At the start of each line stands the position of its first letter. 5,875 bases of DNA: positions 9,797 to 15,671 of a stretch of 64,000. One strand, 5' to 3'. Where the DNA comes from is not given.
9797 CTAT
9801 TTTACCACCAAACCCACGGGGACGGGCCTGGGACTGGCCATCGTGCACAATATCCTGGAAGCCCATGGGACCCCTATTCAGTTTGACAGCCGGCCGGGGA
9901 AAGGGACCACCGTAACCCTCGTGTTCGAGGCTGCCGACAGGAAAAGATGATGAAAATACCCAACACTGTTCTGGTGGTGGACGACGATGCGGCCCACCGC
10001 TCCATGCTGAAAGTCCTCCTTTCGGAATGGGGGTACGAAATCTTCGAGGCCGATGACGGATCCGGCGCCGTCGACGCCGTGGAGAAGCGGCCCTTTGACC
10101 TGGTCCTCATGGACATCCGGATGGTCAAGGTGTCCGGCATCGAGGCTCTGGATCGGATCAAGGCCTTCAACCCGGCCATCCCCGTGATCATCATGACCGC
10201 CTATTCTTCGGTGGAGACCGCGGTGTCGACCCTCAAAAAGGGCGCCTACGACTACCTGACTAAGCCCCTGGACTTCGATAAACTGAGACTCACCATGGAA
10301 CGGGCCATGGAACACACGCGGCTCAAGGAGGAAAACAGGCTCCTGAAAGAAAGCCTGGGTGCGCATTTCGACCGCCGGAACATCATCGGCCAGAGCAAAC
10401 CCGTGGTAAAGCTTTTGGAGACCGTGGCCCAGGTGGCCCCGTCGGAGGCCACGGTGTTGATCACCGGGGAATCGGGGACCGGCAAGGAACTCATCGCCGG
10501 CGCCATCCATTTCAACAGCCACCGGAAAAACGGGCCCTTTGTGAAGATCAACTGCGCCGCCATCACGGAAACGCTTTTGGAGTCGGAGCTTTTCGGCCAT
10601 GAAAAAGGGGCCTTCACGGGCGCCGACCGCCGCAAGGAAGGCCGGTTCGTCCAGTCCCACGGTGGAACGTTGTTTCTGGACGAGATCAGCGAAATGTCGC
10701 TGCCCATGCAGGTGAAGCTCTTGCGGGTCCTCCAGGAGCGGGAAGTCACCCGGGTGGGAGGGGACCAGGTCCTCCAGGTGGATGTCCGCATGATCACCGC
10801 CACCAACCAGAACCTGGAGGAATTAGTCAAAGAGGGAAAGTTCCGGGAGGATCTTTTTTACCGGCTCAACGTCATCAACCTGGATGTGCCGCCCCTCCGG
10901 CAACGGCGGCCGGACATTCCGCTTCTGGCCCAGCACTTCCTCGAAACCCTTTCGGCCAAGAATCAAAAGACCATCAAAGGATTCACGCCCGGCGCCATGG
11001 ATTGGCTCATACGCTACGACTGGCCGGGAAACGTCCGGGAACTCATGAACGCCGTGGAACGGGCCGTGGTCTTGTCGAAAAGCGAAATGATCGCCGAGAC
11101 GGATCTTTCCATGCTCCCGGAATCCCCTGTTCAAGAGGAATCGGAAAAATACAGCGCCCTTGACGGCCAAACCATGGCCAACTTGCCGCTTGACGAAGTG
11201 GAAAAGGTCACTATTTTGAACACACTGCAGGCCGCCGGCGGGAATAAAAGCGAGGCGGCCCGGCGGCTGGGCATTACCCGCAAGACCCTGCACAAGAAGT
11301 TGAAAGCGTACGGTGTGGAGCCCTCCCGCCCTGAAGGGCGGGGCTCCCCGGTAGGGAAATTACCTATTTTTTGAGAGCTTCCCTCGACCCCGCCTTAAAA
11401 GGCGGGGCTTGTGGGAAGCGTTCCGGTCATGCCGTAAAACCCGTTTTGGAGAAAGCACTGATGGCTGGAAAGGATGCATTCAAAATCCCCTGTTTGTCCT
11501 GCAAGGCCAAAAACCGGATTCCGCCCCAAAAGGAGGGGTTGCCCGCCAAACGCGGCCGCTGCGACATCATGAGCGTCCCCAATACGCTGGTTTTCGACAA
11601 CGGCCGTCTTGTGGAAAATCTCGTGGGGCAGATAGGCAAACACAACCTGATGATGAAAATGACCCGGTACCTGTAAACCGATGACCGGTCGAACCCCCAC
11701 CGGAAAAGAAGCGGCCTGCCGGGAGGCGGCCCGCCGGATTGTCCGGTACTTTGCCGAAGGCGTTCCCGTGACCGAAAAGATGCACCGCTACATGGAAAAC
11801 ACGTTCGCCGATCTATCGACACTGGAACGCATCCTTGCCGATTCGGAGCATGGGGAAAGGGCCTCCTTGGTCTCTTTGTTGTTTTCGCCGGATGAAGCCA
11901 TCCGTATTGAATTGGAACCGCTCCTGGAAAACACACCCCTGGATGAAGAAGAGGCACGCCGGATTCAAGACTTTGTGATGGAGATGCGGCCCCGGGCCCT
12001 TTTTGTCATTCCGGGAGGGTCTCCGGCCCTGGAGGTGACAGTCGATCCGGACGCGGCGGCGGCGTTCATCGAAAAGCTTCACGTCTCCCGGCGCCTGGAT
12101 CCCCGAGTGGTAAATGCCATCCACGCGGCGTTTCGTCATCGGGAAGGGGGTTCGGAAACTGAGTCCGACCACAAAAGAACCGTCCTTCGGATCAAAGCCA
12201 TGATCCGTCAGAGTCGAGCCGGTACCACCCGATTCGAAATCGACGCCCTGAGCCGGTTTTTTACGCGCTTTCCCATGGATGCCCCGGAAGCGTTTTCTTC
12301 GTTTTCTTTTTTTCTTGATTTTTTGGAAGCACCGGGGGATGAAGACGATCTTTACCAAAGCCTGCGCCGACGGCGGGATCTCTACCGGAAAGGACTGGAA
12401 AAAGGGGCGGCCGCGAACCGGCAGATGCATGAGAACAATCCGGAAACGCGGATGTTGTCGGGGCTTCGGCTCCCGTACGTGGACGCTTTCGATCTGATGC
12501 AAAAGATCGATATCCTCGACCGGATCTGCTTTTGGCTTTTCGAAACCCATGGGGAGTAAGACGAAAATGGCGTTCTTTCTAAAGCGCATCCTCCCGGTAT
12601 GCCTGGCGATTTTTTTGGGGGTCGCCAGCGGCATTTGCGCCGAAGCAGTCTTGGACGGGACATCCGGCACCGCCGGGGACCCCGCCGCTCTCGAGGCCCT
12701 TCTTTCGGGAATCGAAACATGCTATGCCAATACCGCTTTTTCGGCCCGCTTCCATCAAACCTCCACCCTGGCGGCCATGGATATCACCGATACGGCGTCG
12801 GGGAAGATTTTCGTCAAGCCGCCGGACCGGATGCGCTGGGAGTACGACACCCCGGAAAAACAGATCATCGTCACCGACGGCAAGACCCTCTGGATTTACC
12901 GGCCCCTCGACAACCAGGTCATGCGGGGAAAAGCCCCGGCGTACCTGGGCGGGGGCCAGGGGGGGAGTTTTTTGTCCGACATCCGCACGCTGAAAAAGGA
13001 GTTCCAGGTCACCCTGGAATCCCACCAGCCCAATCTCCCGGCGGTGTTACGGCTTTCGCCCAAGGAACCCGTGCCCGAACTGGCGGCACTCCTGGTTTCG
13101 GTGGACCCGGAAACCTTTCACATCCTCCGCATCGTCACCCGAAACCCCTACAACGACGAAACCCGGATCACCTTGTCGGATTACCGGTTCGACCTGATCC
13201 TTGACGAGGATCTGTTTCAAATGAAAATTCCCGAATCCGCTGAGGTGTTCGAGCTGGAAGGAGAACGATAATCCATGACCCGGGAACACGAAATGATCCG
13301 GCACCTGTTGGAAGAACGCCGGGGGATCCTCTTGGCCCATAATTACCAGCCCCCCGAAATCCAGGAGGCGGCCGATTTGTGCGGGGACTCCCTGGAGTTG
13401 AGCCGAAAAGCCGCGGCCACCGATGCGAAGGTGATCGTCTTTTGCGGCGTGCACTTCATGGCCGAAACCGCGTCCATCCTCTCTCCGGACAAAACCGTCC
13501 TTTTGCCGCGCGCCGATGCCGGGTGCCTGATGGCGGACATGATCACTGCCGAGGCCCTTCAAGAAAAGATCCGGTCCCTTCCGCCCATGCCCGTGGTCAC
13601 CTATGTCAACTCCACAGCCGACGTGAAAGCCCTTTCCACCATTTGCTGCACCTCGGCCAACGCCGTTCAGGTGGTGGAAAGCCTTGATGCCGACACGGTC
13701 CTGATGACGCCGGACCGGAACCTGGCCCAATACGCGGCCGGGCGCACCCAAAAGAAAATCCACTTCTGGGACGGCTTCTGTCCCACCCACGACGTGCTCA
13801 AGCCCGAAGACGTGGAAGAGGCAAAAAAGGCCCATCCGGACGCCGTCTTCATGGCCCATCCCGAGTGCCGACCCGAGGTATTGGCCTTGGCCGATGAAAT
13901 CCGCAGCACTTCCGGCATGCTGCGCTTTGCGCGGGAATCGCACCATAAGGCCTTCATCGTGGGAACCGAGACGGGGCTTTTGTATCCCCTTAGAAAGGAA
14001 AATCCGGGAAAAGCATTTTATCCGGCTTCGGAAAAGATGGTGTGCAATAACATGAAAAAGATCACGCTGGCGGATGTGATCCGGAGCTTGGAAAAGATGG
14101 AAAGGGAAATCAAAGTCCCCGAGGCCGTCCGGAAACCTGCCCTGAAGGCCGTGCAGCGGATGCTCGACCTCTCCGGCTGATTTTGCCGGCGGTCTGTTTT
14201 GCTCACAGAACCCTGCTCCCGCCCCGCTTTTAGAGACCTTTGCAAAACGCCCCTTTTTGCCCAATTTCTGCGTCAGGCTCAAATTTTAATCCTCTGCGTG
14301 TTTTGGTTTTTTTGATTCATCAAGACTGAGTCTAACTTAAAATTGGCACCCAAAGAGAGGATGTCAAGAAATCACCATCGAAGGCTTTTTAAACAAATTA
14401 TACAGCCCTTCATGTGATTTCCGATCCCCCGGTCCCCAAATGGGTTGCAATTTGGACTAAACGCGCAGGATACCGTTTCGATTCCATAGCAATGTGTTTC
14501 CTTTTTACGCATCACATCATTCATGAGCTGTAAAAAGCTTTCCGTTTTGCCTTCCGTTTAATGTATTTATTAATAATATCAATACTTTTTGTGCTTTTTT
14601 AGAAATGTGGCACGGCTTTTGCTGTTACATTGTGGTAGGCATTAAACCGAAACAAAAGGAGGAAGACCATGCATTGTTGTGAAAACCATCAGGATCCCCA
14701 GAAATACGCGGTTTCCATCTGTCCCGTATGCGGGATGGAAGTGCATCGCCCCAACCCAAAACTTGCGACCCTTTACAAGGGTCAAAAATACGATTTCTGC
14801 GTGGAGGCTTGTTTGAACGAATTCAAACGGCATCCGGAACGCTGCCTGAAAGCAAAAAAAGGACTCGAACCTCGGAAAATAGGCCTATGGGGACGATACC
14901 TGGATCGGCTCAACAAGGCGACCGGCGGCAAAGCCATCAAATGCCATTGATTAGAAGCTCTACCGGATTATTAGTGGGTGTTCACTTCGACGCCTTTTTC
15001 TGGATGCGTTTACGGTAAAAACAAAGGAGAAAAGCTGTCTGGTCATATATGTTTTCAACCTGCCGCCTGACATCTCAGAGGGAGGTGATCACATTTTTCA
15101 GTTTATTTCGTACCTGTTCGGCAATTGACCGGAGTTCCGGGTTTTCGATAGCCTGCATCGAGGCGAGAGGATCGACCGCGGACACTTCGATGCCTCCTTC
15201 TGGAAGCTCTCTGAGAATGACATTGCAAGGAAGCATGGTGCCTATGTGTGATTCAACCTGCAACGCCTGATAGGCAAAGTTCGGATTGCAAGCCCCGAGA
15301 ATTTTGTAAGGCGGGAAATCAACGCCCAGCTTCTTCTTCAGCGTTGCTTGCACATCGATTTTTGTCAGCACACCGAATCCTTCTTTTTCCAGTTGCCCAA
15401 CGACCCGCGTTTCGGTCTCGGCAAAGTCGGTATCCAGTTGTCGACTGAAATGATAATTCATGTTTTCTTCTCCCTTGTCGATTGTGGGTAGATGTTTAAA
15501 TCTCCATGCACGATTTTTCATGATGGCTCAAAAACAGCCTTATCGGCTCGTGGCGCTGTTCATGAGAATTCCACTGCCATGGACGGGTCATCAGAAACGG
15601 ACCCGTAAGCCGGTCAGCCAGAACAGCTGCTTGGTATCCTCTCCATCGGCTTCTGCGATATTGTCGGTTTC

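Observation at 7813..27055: Six exact-spacing sigma-54 promoters link DegP/RND efflux, a ZraSR-like pair, the copper island, an RseC-like operon and a multicopper oxidase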

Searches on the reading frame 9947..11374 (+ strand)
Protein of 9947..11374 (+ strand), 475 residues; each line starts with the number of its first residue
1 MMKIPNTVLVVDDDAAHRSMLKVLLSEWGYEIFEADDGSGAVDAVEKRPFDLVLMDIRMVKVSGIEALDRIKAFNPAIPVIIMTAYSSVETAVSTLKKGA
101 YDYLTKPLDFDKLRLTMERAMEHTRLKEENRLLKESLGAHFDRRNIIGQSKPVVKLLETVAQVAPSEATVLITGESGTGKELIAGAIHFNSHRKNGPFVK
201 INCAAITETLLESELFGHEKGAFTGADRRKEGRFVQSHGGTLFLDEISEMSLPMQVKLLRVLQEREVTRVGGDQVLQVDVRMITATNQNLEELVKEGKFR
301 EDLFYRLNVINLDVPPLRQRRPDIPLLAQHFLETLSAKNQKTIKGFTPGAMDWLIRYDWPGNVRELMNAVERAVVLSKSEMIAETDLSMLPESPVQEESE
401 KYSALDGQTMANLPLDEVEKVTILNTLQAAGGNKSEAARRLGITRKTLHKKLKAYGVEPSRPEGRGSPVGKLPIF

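Call 9: search_protein_families(library=pfam, proteins=[window:9947-11374:+])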
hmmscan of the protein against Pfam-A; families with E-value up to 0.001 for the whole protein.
window:9947-11374:+ (475 aa): 9 families
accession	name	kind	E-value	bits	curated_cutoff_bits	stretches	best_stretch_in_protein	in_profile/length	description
PF00158.32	Sigma54_activat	-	1e-73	247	20.2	1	146-312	1-167/168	Sigma-54 interaction domain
PF00072.30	Response_reg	-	8.1e-31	106.9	30.2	1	8-115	1-108/111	Response regulator receiver domain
PF25601.1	AAA_lid_14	-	2.6e-26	91.7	27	1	318-389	1-72/87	AAA+ ATPase lid domain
PF14532.12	Sigma54_activ_2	-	2.1e-22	80.3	25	1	147-317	1-138/138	Sigma-54 interaction domain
PF02954.25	HTH_8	-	5.1e-16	58.6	22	1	415-455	2-42/42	Bacterial regulatory protein, Fis family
PF07728.20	AAA_5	-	3.6e-07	30.7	22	1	170-289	2-124/139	AAA domain (dynein-related subfamily)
PF07724.20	AAA_2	-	1.4e-05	25.6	27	1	167-298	3-135/166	AAA domain (Cdc48 subfamily)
PF13245.12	AAA_19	-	0.0002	22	25.1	0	164-272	8-125/134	AAA domain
PF01078.27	Mg_chelatase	-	0.00022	21.2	20.3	0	225-287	93-157/207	Magnesium chelatase, subunit ChlI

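Call 21: find_encoding_contigs(protein=window:9947-11374:+, flank=10000, max_places=6)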
Protein window:9947-11374:+ (475 aa): 3 contigs read that carry it; 3 places shown.
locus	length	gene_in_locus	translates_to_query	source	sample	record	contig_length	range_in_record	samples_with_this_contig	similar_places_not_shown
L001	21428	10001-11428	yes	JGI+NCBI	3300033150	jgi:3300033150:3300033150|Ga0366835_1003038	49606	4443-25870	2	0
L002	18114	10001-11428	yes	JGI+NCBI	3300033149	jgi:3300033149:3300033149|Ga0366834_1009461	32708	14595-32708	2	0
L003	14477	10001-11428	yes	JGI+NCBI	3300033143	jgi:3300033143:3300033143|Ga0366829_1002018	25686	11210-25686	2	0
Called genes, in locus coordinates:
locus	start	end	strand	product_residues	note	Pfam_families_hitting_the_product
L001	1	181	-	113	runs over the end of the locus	PF09851:SHOCT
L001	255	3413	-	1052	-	PF00873:ACR_tran, PF02355:SecD_SecF_C (faint)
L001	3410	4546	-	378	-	PF25917:BSH_RND, PF25973:BSH_CzcB, PF25967:RND-MFP_C, PF25989:YknX_C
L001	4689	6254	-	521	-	PF02321:OEP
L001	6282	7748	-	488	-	PF00089:Trypsin, PF13365:Trypsin_2, PF00595:PDZ, PF12812:PDZ_1 (faint), PF13180:PDZ_2, PF17820:PDZ_6, PF13180:PDZ_2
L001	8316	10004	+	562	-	PF00989:PAS, PF13426:PAS_9 (weak), PF00512:HisKA, PF02518:HATPase_c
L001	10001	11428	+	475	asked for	PF00072:Response_reg, PF07724:AAA_2 (faint), PF00158:Sigma54_activat, PF14532:Sigma54_activ_2, PF07728:AAA_5 (weak), PF25601:AAA_lid_14, PF02954:HTH_8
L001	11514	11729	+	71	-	-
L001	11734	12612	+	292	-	-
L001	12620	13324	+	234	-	PF09865:DUF2092 (faint), PF03548:LolA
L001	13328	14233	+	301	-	PF02445:NadA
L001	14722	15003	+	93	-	PF04945:YHS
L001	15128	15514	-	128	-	PF03625:DUF302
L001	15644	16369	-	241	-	PF05275:CopB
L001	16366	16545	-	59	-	PF01923:Cob_adeno_trans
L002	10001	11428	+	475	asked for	PF00072:Response_reg, PF07724:AAA_2 (faint), PF00158:Sigma54_activat, PF14532:Sigma54_activ_2, PF07728:AAA_5 (weak), PF25601:AAA_lid_14, PF02954:HTH_8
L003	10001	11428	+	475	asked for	PF00072:Response_reg, PF07724:AAA_2 (faint), PF00158:Sigma54_activat, PF14532:Sigma54_activ_2, PF07728:AAA_5 (weak), PF25601:AAA_lid_14, PF02954:HTH_8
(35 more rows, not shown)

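Call 22: find_related_loci(query=window:9947-11374:+, collection=genome_contigs, flank=10000)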
Query window:9947-11374:+ (475 aa) in genome_contigs; peptide patterns used: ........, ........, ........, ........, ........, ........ (x = any residue, [..] = any of these).
600 stretches matched a pattern (row limit reached: there are more); 599 encode a relative of the query (tblastn E <= 1e-3); the best 80 are kept; 80 distinct loci.
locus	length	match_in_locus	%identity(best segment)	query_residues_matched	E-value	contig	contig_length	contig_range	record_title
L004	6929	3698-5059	71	2-457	0e+0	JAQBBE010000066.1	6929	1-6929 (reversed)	MAG: Desulfobacterales bacterium isolate MAG_345_bin-03 345_bin-03_ctg-066, whole genome shotgun sequence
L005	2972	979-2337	69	1-457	0e+0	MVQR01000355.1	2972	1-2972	MAG: Syntrophus sp. PtaB.Bin001 A4E66_contig000355, whole genome shotgun sequence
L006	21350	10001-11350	67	8-455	0e+0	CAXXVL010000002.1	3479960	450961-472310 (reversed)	MAG: Smithellaceae bacterium isolate ea3e3a57-e723-42e2-b213-d72c633126af genome assembly, contig: contig_2, whole genom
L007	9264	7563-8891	59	8-456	5e-177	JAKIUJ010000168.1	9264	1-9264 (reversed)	MAG: Desulfobacula sp. isolate D100SM.bin.15 NODE_2633_length_9264_cov_3.610266, whole genome shotgun sequence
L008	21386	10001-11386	58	1-458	6e-171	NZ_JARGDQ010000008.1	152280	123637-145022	Desulfurivibrio dismutans strain AMeS2 8, whole genome shotgun sequence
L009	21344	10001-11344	58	7-459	1e-166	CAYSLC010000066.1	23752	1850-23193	MAG TPA_asm: uncultured Desulfobacteraceae bacterium isolate binchicken_co15_57 genome assembly, contig: NODE_1017_lengt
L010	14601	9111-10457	54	8-461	1e-153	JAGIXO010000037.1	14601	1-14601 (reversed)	Candidatus Electronema nielsenii isolate F5 contig37, whole genome shotgun sequence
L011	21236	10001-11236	57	28-452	8e-153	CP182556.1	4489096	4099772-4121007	Shigella flexneri strain SFBU1023 chromosome, complete genome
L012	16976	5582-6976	52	1-467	8e-150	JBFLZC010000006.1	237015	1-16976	MAG: Thermodesulfobacteriota bacterium isolate MAG101 MAG101_6, whole genome shotgun sequence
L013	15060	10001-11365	52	2-457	4e-143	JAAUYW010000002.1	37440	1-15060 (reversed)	MAG: Desulfovibrio sp. isolate Mgla_MAG_30-bin_4 c_000000006147, whole genome shotgun sequence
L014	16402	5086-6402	50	5-456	5e-137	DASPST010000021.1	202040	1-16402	MAG TPA_asm: Terriglobales bacterium isolate SMAG_U12258 k141_741680, whole genome shotgun sequence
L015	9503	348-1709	48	3-457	2e-135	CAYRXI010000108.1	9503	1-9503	MAG TPA_asm: uncultured Candidatus Sumerlaeota bacterium isolate binchicken_co40_80 genome assembly, contig: NODE_3300_l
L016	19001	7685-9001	49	8-456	2e-135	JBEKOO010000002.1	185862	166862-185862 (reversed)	MAG: Candidatus Korobacteraceae bacterium isolate SPRUCE 442 SPRUCE_442_2, whole genome shotgun sequence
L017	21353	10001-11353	49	8-465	6e-134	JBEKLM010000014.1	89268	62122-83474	MAG: Verrucomicrobiia bacterium isolate SPRUCE 370 SPRUCE_370_14, whole genome shotgun sequence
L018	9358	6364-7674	50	7-456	7e-134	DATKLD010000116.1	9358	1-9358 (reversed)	MAG TPA_asm: Terriglobales bacterium isolate SMAG_U14676 k141_2263175, whole genome shotgun sequence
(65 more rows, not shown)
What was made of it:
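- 8190..11374 (+): ZraS-like histidine kinase (8190-9950) and ZraR-like receiver/AAA+/HTH_8 enhancer-binding protein (9947-11374). 57% identity to Shigella ZraR over the best segment (call 22).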

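Call 60: search_protein_families(library=ncbifam, proteins=[window:9947-11374:+], max_evalue=0.00001)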
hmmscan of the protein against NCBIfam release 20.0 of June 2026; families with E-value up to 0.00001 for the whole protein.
window:9947-11374:+ (475 aa): 119 families (the best 25 are shown)
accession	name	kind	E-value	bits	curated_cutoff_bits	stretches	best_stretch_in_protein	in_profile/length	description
NF007689.0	PRK10365.1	equivalog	2.3e-171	570.4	760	1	7-452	7-439/441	sigma-54-dependent response regulator transcription factor ZraR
NF008469.0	PRK11361.1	equivalog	7.2e-168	559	714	1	3-460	2-459/461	acetoacetate metabolism transcriptional regulator AtoC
TIGR01818.1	ntrC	equivalog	2.9e-136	454.9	558.6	1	8-453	1-461/463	nitrogen regulation protein NR(I)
TIGR02915.1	PEP_resp_reg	equivalog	1.5e-130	436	502.6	1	8-457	1-444/445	PEP-CTERM-box response regulator transcription factor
NF051870.1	NAssimRespRegNtrX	equivalog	1.4e-124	416.4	600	1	7-457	3-452/452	nitrogen assimilation response regulator NtrX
TIGR01817.1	nifA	equivalog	4.9e-116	388.6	528.85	1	115-402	169-453/534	nif-specific transcriptional activator NifA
NF041946.1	LuxO_transreg_Vib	equivalog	5.7e-116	388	800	1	11-455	2-460/463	quorum-sensing sigma-54 dependent transcriptional regulator LuxO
NF008176.1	PRK10923.1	equivalog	4.8e-115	384.8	620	1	7-458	5-469/469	nitrogen regulation protein NR(I)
NF041552.1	TF_PrdR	equivalog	2.4e-113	379.4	795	1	117-456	244-577/577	sigma-54 dependent transcriptional regulator PrdR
NF011695.0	PRK15115.1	equivalog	6.4e-113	377.8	763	1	2-457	3-438/445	two-component system response regulator GlrR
NF050807.1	TransRegFlbDCaul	equivalog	7.4e-109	364.6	750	1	29-456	24-439/454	sigma-54-dependent transcriptional regulator FlbD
NF003451.0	PRK05022.1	equivalog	1.8e-103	347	476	1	121-457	168-510/512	nitric oxide reductase transcriptional regulator NorR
NF038308.1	RNA_repair_RtcR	equivalog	4e-101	339.4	650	1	92-456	126-517/530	RNA repair transcriptional activator RtcR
NF049963.1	RespRegFlgRCampy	domain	8.4e-100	334.6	750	1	8-456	3-428/429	fla regulon two-component system response regulator FlgR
TIGR02329.1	propionate_PrpR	equivalog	7.4e-96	321.8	499.2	1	112-454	174-526/526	propionate catabolism operon regulatory protein PrpR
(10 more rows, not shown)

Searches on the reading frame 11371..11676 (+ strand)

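Call 36: search_protein_families(library=pfam, proteins=[window:11371-11676:+], max_evalue=0.1)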
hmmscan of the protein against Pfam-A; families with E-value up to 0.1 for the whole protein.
window:11371-11676:+ (101 aa): 1 family
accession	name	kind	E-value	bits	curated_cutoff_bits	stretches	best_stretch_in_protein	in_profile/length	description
PF21352.3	Zn_ribbon_Thio2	-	0.021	15.2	27.1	1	41-64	2-25/27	Thioredoxin 2, N-terminal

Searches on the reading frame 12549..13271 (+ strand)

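Call 9: search_protein_families(library=pfam, proteins=[window:12549-13271:+])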
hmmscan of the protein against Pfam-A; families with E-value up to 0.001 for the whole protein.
window:12549-13271:+ (240 aa): 2 families
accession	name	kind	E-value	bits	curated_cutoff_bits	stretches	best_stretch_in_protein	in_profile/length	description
PF03548.22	LolA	-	1.8e-22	80.3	23.6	1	62-225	4-164/165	Outer membrane lipoprotein carrier protein LolA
PF09865.15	DUF2092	-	3.7e-06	26.9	21.2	0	78-131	35-89/212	Predicted periplasmic protein (DUF2092)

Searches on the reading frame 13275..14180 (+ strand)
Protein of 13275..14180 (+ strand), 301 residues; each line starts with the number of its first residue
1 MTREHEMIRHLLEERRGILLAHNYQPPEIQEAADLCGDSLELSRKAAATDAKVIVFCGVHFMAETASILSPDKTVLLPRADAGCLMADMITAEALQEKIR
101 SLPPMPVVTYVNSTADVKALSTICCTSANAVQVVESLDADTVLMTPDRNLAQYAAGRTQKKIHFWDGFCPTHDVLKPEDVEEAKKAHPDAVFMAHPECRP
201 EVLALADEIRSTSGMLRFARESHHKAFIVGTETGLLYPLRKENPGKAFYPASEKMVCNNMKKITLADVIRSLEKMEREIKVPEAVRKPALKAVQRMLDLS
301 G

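Call 9: search_protein_families(library=pfam, proteins=[window:13275-14180:+])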
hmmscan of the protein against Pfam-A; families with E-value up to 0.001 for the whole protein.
window:13275-14180:+ (301 aa): 1 family
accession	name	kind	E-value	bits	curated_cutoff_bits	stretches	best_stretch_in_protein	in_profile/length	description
PF02445.21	NadA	-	1.5e-119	399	27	1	7-298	2-295/295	Quinolinate synthetase A protein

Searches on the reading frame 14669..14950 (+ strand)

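Call 9: search_protein_families(library=pfam, proteins=[window:14669-14950:+])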
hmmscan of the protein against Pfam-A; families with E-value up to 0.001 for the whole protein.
window:14669-14950:+ (93 aa): 1 family
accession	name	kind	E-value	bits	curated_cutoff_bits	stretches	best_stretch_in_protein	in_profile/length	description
PF04945.19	YHS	-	8.2e-12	45.4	30.3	1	19-59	4-43/47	YHS domain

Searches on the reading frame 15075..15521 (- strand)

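Call 10: search_protein_families(library=pfam, proteins=[window:15075-15521:-], max_evalue=0.01)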
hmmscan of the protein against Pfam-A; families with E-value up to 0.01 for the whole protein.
window:15075-15521:- (148 aa): 1 family
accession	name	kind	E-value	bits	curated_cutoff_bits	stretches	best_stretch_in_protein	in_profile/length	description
PF03625.19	DUF302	-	7.3e-27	93.5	23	1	55-118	1-63/63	Domain of unknown function DUF302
